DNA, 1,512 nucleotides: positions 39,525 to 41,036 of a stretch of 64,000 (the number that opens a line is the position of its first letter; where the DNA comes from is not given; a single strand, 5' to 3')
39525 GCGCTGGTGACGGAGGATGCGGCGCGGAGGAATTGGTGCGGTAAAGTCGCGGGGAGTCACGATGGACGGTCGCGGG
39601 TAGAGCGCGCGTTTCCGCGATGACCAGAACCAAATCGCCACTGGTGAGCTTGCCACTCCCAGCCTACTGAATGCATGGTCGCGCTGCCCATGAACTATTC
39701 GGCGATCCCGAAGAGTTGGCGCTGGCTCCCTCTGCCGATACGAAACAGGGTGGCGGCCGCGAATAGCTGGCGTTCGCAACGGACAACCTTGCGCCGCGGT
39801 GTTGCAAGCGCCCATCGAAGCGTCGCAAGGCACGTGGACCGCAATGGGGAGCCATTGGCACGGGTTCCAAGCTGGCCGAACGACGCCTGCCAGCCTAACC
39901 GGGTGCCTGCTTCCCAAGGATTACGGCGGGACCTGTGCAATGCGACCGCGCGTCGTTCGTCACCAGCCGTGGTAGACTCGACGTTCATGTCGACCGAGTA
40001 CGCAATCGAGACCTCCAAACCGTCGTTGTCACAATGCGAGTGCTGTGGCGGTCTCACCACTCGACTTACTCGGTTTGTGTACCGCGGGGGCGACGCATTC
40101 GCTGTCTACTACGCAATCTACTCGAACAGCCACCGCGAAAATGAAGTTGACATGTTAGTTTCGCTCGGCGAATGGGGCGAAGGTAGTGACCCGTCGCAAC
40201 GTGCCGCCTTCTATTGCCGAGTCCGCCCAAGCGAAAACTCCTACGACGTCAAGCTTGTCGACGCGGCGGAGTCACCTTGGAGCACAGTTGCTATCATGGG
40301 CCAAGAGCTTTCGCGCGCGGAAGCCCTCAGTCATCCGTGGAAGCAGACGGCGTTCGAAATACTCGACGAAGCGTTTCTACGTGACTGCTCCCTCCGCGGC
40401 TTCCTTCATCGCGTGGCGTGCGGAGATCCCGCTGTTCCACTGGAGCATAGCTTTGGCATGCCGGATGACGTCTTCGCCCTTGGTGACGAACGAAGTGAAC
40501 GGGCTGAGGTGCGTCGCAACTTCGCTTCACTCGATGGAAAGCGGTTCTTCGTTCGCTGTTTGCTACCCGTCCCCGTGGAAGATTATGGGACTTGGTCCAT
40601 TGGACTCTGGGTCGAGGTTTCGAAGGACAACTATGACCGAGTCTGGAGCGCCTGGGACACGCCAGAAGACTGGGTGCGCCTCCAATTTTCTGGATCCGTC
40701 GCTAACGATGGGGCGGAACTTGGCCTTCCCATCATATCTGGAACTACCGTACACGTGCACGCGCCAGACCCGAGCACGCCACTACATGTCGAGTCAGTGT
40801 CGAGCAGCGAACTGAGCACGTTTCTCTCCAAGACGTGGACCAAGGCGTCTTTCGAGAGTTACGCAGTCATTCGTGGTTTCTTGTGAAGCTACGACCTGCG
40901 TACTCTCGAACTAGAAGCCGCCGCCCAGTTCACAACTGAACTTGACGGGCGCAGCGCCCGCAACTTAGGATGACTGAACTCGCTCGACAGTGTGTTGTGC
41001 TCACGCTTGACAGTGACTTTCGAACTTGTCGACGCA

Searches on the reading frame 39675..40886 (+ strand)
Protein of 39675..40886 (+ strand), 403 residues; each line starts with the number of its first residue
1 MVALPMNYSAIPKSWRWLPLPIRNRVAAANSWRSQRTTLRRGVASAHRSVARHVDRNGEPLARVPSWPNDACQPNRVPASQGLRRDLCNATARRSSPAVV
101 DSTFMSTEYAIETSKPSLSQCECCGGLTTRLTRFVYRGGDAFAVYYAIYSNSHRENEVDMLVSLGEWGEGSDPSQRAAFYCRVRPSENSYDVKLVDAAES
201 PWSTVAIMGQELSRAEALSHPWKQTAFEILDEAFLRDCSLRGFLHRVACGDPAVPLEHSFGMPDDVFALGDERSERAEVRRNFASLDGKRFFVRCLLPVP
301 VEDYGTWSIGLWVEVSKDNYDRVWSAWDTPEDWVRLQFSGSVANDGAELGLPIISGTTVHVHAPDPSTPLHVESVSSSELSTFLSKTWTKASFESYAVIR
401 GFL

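Call 3: search_protein_families(library=pfam, proteins=[window:39675-40886:+], max_evalue=1)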
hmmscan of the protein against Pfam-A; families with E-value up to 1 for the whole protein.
window:39675-40886:+ (403 aa): 1 family
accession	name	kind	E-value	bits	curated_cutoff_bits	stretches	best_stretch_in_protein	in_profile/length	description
PF09965.14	DUF2199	-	1.1e-13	51.9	25.7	1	254-348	12-107/146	Uncharacterized protein conserved in bacteria (DUF2199)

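Call 4: search_protein_families(library=padloc, proteins=[window:39675-40886:+], max_evalue=1)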
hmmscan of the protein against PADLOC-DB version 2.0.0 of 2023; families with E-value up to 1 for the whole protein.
window:39675-40886:+ (403 aa): 0 families

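Call 5: search_protein_families(library=ncbifam, proteins=[window:39675-40886:+], max_evalue=1)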
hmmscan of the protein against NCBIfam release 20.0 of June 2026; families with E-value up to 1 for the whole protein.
window:39675-40886:+ (403 aa): 0 families
